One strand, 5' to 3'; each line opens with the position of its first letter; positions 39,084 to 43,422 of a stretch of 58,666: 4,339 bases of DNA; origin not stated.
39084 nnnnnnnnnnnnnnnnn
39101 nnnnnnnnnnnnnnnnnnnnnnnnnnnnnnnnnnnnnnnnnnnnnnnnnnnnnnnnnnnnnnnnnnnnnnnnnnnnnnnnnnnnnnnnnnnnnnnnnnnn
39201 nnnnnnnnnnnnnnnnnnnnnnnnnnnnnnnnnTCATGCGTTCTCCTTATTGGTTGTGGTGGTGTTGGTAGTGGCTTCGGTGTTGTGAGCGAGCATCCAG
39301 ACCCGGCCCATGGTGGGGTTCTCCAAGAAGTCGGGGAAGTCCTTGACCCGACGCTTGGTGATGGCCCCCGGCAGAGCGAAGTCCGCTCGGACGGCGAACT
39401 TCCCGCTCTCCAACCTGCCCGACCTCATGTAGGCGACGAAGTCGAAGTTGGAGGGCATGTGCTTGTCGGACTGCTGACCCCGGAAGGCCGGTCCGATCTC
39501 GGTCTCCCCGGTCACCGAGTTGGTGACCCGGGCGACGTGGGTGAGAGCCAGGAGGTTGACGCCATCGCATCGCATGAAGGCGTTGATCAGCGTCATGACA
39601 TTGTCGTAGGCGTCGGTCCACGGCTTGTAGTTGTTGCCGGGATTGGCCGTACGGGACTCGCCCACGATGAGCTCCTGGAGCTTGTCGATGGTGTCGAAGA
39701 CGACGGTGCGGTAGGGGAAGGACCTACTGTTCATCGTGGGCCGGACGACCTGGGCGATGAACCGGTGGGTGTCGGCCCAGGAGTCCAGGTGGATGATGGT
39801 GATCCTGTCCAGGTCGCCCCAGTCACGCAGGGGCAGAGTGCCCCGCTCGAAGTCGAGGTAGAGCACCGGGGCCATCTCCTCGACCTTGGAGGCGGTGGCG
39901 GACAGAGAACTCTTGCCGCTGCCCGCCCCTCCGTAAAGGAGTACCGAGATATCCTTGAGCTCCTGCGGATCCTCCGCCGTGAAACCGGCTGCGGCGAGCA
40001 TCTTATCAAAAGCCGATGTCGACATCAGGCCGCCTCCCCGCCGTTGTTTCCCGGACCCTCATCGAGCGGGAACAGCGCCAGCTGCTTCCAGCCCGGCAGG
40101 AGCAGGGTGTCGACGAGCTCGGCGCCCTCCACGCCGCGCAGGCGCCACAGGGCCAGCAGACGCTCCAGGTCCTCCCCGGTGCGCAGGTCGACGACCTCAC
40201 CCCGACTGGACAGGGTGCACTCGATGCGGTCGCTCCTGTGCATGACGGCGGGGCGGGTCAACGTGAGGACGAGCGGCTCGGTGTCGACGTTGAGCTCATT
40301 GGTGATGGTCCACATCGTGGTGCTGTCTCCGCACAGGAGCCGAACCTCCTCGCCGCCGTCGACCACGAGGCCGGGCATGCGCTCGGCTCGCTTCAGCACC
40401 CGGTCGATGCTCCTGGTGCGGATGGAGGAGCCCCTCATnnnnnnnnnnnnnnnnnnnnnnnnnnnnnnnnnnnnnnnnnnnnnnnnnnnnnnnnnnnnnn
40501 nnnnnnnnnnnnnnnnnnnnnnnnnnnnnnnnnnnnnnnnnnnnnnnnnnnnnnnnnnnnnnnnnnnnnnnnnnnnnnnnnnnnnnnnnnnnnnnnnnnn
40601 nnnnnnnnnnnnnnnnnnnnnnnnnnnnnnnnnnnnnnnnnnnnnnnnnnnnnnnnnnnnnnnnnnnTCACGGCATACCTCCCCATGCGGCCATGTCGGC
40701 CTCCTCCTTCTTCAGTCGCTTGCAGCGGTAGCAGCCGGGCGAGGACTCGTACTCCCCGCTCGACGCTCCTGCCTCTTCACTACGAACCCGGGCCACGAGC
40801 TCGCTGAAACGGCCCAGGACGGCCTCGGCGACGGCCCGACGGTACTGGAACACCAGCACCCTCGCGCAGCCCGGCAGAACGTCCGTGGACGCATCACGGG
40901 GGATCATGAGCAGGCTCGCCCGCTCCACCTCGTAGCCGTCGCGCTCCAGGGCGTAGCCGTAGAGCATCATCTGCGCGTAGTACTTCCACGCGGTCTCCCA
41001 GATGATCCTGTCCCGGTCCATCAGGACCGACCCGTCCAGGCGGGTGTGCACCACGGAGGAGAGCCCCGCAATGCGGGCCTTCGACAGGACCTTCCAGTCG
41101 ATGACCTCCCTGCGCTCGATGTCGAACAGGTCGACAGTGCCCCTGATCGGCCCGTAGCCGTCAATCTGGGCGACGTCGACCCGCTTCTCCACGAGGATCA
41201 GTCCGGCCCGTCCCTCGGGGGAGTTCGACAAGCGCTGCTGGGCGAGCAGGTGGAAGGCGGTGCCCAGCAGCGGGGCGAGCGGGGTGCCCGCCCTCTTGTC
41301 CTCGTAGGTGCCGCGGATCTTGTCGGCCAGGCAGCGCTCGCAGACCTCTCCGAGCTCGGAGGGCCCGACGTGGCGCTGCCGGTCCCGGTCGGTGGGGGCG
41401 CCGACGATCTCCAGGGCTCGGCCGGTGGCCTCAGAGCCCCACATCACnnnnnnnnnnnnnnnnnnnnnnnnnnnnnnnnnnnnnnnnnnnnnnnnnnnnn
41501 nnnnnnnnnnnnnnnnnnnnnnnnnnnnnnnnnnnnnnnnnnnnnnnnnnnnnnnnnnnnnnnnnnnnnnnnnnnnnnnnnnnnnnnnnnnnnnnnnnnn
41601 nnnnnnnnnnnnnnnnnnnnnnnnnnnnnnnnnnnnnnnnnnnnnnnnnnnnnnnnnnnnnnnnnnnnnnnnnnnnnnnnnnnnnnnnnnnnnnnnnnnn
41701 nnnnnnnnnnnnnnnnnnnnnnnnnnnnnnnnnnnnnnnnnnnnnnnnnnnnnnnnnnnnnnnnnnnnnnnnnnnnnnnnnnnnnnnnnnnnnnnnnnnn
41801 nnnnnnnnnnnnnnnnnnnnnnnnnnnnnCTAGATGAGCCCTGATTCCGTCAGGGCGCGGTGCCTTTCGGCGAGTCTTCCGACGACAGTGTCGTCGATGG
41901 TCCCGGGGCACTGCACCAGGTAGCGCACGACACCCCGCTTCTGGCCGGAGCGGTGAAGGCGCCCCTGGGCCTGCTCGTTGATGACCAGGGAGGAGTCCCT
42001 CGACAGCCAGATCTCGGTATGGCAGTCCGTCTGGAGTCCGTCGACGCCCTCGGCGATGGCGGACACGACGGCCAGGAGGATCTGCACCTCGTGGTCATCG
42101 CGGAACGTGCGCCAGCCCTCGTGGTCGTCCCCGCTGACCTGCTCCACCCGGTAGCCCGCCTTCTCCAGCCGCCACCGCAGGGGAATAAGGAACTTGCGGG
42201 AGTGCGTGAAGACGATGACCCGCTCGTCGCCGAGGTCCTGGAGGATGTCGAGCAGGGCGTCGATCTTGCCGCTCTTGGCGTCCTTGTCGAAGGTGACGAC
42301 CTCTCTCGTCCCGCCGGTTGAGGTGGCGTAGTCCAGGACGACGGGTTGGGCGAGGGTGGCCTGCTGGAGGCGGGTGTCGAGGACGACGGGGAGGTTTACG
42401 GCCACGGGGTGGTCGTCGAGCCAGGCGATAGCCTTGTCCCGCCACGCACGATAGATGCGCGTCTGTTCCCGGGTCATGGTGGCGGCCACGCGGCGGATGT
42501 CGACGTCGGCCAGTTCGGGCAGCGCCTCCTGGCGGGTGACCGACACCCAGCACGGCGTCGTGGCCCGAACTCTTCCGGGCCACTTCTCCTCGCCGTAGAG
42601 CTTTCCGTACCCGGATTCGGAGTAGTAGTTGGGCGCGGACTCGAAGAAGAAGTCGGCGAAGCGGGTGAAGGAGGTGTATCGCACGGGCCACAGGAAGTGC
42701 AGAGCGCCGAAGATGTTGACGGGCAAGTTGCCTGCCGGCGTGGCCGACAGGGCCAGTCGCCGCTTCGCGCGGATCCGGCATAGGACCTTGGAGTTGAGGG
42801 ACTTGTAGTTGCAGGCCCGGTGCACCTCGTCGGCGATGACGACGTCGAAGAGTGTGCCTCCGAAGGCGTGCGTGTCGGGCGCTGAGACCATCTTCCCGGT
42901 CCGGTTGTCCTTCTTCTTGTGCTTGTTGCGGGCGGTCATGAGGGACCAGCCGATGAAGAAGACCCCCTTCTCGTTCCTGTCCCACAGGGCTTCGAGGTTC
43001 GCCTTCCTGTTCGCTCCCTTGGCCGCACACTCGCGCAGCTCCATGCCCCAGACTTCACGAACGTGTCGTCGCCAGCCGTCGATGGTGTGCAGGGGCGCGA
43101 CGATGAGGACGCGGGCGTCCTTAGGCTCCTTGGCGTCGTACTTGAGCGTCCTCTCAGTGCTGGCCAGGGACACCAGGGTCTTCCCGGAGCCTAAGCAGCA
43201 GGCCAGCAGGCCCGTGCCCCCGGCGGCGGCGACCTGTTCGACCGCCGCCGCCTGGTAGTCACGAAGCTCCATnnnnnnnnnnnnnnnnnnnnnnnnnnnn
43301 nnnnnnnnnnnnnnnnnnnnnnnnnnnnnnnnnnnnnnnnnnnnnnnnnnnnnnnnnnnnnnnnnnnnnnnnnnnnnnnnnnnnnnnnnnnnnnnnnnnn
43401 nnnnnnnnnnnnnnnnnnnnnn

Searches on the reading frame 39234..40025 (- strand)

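Call 43: search_protein_families(library=phrogs, proteins=[window:39234-40025:-], max_evalue=0.001)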
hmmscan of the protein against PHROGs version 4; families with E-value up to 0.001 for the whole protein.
window:39234-40025:- (263 aa): 3 families
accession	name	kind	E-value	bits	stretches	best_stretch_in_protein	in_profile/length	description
phrog_124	-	DNA, RNA and nucleotide metabolism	4e-32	113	1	16-249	33-260/382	Sak4-like ssDNA annealing protein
phrog_14754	-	unknown function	8.2e-07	30.1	1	16-120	7-94/98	-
phrog_1366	-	unknown function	3.4e-05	24.5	1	26-155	15-147/307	-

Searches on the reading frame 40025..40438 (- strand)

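Call 43: search_protein_families(library=phrogs, proteins=[window:40025-40438:-], max_evalue=0.001)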
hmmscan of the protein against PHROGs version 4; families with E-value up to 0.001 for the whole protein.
window:40025-40438:- (137 aa): 0 families

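Call 76: search_protein_families(library=pfam, proteins=[window:40025-40438:-], max_evalue=0.05)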
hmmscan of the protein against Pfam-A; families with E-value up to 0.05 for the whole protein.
window:40025-40438:- (137 aa): 1 family
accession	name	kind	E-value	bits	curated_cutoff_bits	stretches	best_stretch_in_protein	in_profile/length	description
PF16986.11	CzcE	-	0.018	15.7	30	0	9-48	10-49/81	Heavy-metal resistance protein CzcE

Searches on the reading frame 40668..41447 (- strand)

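Call 25: search_protein_families(library=pfam, proteins=[window:40668-41447:-], max_evalue=0.01)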
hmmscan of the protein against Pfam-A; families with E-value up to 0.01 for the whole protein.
window:40668-41447:- (259 aa): 0 families

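Call 43: search_protein_families(library=phrogs, proteins=[window:40668-41447:-], max_evalue=0.001)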
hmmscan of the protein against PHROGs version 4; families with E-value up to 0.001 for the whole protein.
window:40668-41447:- (259 aa): 2 families
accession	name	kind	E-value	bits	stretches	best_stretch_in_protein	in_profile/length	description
phrog_1674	-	DNA, RNA and nucleotide metabolism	3.7e-34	119.2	1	17-252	43-266/276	exonuclease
phrog_69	-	DNA, RNA and nucleotide metabolism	6.4e-06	26.4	1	78-243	185-318/501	exonuclease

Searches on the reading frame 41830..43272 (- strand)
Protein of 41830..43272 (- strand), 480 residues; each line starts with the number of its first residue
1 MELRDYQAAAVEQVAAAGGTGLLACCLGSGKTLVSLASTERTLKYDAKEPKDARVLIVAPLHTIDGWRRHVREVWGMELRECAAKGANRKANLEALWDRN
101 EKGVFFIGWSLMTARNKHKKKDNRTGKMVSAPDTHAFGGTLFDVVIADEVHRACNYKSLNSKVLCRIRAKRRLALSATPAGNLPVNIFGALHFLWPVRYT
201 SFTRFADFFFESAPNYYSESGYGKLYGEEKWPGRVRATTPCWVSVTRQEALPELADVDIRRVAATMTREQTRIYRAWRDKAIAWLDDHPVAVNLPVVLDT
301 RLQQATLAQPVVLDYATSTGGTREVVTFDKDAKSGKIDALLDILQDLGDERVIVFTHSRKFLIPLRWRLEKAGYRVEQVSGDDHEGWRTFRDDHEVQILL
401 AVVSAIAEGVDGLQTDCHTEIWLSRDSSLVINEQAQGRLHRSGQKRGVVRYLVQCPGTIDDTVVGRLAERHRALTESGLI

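Call 25: search_protein_families(library=pfam, proteins=[window:41830-43272:-], max_evalue=0.01)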
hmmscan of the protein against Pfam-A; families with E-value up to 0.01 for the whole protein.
window:41830-43272:- (480 aa): 5 families
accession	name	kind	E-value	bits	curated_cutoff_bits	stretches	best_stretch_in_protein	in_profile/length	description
PF00176.29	SNF2-rel_dom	-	9.4e-17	61.5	24.9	1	20-215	19-199/290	SNF2-related domain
PF04851.21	ResIII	-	4.7e-14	53.1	22.5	1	1-180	2-163/164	Type III restriction enzyme, res subunit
PF00271.37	Helicase_C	-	4.9e-05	24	23.5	1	336-443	2-110/110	Helicase conserved C-terminal domain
PF00270.35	DEAD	-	9.4e-05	22.6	26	1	5-180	2-161/167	DEAD/DEAH box helicase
PF13307.12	Helicase_C_2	-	0.0093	16.5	25.3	0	349-411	9-79/170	Helicase C-terminal domain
